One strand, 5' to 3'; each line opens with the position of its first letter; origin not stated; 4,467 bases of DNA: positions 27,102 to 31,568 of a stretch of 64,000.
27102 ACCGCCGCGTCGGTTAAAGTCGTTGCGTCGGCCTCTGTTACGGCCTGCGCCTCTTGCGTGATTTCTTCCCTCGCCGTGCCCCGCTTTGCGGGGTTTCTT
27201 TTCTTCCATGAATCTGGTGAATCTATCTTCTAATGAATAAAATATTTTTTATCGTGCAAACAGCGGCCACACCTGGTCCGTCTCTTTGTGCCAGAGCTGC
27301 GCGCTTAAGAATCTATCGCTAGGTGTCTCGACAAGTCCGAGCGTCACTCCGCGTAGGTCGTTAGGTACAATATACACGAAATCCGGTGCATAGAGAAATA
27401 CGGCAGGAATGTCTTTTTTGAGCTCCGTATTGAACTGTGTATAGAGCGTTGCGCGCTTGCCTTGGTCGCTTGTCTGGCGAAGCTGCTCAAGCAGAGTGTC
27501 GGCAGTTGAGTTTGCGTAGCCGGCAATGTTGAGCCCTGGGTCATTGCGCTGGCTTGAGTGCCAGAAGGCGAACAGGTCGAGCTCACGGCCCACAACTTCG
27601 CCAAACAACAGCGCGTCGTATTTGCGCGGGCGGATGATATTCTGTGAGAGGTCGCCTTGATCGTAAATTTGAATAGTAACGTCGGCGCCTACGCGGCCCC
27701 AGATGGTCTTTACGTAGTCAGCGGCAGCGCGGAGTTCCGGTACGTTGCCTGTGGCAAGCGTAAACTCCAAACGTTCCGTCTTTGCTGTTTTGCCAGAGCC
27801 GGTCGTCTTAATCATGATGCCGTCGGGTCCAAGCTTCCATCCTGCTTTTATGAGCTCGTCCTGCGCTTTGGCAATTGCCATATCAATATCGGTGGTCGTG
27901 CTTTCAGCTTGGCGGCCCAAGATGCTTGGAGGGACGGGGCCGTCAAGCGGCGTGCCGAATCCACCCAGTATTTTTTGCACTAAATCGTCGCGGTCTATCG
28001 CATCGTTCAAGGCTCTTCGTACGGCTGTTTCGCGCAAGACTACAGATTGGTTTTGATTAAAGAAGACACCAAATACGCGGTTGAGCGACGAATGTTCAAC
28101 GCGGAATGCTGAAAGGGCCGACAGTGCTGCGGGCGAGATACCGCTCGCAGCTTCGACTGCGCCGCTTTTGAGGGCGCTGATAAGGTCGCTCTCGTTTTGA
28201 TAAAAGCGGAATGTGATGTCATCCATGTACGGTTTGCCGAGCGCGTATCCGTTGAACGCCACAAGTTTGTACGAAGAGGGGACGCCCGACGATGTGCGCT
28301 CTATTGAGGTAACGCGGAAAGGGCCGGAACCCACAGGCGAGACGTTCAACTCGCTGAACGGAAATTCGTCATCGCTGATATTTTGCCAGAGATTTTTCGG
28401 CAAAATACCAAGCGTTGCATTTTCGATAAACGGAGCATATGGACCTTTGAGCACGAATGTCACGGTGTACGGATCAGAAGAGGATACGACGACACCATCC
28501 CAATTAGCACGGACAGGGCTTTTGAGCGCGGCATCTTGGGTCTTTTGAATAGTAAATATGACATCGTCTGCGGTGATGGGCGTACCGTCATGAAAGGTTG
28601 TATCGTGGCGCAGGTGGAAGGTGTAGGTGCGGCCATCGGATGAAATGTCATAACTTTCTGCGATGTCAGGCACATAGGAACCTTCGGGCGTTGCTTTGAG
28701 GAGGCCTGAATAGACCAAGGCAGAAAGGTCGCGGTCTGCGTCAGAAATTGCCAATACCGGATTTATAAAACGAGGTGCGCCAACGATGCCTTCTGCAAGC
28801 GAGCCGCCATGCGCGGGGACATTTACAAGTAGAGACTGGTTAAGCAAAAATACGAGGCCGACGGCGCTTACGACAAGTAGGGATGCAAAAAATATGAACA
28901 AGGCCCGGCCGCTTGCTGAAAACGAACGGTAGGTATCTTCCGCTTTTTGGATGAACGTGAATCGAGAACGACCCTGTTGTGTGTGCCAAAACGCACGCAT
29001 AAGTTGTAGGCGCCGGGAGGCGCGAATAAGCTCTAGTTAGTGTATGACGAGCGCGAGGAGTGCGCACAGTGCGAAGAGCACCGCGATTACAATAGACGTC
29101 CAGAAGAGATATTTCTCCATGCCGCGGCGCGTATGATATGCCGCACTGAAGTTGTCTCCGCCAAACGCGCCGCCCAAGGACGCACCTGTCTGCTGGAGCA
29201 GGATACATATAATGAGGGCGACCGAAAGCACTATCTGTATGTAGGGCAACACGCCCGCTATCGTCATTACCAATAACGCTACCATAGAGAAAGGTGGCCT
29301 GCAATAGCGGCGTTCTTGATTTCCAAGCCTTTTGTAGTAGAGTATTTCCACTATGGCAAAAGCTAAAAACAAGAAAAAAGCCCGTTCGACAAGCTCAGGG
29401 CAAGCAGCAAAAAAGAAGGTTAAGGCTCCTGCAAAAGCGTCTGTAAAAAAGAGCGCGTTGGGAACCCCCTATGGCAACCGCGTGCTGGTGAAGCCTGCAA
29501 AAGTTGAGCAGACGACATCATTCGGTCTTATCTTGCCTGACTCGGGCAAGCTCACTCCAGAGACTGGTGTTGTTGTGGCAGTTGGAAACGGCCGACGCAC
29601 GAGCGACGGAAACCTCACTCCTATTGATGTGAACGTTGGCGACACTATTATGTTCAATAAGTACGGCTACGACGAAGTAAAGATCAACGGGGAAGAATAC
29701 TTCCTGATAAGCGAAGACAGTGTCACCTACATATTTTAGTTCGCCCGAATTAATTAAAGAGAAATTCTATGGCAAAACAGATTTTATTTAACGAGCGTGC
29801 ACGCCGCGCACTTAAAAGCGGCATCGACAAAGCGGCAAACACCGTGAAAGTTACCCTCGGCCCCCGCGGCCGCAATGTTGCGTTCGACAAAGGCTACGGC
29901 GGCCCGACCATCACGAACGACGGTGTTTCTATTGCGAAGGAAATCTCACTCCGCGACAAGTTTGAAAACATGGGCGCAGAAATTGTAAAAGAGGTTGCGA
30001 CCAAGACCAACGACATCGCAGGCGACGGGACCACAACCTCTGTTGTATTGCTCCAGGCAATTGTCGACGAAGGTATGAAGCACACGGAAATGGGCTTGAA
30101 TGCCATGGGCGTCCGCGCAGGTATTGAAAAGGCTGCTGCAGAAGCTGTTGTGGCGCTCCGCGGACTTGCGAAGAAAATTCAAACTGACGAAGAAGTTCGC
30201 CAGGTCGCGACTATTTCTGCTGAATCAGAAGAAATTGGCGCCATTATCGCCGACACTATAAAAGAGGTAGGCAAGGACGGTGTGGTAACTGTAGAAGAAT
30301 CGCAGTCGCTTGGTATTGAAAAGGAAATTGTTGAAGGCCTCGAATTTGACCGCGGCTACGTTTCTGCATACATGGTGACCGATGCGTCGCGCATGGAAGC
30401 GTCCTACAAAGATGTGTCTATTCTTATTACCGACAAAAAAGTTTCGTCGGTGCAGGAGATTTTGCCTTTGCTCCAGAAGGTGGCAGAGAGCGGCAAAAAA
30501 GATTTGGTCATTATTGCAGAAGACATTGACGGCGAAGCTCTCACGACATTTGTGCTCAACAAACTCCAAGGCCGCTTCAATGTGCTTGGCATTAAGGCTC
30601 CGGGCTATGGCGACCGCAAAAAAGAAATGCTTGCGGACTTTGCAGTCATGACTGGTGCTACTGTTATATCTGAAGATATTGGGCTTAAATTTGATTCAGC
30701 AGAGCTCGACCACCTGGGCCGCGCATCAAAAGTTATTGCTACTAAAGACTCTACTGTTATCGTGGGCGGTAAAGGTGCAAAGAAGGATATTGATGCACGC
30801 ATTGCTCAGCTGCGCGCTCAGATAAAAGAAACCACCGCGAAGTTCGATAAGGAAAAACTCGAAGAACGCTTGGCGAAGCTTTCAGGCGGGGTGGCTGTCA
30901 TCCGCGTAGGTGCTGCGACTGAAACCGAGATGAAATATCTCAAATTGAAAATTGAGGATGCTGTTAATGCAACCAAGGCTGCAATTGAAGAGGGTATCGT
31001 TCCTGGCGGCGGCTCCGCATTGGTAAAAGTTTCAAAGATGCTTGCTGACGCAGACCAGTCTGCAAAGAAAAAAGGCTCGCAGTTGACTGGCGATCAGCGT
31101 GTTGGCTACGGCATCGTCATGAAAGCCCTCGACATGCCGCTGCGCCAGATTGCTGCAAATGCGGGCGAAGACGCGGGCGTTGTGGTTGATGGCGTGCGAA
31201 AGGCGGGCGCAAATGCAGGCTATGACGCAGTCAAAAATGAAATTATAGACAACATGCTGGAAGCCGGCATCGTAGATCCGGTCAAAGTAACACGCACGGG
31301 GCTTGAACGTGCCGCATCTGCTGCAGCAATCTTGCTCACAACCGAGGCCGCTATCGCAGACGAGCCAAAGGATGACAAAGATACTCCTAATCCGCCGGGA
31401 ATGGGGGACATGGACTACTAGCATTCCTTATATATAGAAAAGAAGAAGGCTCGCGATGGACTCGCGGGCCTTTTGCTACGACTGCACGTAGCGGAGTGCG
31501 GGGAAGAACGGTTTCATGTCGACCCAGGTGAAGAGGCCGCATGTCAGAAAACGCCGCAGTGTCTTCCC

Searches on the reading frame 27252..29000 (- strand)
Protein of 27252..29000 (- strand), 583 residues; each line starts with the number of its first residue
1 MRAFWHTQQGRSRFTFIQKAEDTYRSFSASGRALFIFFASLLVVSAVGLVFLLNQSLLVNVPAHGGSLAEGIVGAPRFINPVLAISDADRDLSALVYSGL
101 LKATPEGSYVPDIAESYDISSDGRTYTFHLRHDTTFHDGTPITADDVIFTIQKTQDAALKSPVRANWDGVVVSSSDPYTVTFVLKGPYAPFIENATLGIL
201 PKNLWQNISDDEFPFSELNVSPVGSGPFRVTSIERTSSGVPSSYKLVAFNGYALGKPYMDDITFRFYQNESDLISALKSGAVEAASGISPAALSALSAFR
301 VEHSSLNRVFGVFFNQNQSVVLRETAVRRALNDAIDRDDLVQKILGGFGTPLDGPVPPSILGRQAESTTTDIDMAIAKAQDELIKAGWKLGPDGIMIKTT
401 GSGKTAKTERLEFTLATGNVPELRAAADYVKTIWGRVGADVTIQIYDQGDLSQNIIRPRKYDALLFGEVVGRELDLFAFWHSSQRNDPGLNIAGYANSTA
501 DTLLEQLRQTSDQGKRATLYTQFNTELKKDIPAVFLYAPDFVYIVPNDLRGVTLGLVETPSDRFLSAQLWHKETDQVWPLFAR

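Call 51: search_protein_families(library=pfam, proteins=[window:27252-29000:-], max_evalue=0.0001)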
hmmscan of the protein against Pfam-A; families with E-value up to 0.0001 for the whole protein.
window:27252-29000:- (583 aa): 1 family
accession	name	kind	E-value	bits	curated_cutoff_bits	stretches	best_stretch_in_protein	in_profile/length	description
PF00496.27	SBP_bac_5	-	5.9e-68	230.1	32.4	1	109-467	2-345/368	Bacterial extracellular solute-binding proteins, family 5 Middle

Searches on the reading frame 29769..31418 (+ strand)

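Call 51: search_protein_families(library=pfam, proteins=[window:29769-31418:+], max_evalue=0.0001)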
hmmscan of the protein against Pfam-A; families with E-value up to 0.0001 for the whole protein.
window:29769-31418:+ (550 aa): 1 family
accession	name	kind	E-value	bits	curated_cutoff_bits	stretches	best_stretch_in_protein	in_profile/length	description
PF00118.29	Cpn60_TCP1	-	2.9e-70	237.8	34.3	1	23-532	2-489/490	TCP-1/cpn60 chaperonin family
